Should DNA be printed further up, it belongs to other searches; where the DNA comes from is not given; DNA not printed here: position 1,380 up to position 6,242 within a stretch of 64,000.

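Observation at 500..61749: Interlinked family of fold-back repeats whose arms are tandem 7-8 nt words, filling most intergenic gaps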

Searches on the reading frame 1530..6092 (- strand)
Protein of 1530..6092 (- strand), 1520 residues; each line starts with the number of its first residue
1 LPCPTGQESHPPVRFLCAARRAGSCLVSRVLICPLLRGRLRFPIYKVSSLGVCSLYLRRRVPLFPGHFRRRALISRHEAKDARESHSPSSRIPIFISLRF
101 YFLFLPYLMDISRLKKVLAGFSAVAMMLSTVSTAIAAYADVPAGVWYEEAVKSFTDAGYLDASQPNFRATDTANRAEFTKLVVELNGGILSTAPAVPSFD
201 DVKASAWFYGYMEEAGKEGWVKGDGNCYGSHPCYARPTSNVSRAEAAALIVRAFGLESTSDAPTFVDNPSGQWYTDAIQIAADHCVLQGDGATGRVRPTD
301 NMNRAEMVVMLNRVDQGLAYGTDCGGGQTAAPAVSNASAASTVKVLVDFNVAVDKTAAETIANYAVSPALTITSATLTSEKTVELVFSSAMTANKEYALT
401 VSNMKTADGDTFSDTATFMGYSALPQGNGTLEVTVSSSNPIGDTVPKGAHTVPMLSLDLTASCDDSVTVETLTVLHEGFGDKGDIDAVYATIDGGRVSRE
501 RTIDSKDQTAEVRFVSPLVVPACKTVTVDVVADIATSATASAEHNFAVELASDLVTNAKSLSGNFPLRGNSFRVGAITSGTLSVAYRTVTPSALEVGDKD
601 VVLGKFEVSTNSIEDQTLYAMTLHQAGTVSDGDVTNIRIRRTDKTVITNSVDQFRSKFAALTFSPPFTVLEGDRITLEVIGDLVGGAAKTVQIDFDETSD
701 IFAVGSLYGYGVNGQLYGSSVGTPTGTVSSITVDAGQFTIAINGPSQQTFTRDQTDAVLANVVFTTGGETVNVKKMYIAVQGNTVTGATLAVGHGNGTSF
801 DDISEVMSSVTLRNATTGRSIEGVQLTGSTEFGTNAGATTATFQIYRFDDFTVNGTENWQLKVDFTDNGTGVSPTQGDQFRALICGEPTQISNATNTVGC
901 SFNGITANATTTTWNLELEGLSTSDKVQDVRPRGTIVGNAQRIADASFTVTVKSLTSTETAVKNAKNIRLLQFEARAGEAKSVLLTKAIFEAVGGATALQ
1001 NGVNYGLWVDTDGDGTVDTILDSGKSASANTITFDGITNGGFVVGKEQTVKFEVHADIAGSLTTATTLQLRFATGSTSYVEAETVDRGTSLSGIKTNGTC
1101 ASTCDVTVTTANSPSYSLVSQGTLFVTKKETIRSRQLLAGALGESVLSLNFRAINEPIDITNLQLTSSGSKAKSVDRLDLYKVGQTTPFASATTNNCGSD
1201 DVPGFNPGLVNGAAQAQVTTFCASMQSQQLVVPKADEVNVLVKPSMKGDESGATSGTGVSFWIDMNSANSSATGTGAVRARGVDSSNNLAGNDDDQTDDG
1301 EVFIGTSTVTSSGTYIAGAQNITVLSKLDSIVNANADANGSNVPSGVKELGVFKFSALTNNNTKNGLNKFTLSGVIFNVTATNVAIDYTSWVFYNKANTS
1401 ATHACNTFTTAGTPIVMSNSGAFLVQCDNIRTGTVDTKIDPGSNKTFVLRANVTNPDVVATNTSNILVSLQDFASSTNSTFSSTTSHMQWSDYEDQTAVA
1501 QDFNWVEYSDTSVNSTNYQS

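Call 59: search_protein_families(library=pfam, proteins=[window:1530-6092:-])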
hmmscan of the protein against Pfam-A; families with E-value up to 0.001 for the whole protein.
window:1530-6092:- (1520 aa): 1 family
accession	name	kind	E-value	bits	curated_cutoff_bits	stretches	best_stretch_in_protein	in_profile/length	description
PF00395.25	SLH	-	7.1e-08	32.7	20.8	0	269-307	7-43/44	S-layer homology domain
